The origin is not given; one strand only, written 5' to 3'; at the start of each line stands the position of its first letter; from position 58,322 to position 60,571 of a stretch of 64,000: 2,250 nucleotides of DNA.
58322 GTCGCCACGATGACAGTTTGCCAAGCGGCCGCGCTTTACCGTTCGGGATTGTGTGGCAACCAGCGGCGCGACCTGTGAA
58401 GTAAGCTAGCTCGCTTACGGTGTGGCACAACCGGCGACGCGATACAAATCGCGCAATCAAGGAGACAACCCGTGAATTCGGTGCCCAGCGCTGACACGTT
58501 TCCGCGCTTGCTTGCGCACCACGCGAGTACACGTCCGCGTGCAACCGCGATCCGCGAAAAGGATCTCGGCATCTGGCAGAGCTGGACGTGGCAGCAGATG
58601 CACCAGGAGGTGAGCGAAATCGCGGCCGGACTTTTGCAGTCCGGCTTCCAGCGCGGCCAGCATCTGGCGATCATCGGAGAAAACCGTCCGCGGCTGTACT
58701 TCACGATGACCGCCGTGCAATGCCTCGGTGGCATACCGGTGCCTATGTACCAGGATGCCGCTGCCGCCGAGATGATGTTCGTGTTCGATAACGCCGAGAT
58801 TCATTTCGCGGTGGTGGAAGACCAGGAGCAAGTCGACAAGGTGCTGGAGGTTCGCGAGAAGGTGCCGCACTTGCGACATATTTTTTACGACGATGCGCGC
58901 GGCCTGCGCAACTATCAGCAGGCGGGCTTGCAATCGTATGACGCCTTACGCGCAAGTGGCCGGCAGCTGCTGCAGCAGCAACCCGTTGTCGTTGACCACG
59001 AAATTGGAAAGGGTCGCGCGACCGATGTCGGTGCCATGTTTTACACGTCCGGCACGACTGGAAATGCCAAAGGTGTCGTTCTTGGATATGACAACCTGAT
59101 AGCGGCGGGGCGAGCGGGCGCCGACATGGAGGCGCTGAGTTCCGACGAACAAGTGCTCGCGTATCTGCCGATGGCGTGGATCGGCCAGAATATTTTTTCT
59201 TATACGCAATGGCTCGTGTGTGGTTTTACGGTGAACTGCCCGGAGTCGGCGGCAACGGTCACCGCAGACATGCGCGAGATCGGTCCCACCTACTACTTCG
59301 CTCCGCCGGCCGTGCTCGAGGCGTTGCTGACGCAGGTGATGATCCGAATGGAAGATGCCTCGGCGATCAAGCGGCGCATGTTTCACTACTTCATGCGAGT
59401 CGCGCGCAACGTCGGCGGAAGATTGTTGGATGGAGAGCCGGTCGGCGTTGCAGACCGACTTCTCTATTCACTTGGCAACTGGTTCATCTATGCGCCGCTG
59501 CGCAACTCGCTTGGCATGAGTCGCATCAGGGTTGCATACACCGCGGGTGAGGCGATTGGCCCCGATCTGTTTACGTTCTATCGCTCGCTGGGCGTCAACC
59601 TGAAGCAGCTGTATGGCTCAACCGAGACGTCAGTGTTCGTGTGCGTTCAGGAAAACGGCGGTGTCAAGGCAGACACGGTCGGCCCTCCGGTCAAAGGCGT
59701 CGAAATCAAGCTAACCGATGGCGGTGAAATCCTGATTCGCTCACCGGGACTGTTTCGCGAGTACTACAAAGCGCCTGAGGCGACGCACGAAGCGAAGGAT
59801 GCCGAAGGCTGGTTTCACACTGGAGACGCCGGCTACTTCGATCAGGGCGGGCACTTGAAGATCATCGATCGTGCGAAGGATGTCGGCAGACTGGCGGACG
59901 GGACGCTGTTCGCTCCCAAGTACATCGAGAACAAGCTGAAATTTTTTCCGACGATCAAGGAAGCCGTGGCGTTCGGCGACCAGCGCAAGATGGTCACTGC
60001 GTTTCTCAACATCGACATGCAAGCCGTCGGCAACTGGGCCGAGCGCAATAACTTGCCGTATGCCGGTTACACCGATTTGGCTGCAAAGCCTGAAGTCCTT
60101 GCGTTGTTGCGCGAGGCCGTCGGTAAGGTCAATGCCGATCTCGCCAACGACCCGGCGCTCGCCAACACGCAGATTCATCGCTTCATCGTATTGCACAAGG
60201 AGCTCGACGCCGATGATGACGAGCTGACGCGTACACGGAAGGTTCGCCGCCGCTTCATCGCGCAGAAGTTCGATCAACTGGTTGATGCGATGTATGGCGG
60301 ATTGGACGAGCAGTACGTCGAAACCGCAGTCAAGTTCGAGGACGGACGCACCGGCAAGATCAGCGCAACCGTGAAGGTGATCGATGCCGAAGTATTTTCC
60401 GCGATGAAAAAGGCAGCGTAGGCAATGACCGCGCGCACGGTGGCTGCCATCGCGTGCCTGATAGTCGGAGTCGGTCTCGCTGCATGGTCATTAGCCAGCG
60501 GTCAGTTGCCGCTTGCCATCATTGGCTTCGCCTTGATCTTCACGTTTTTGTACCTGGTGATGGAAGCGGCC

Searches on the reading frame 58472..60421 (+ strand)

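Call 68: search_protein_families(library=pfam, proteins=[window:58472-60421:+], max_evalue=1e-10)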
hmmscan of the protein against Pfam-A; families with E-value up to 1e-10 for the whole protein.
window:58472-60421:+ (649 aa): 1 family
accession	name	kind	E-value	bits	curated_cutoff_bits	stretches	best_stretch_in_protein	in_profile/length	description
PF00501.34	AMP-binding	-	1.8e-63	215.1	29.9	1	15-432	2-384/384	AMP-binding enzyme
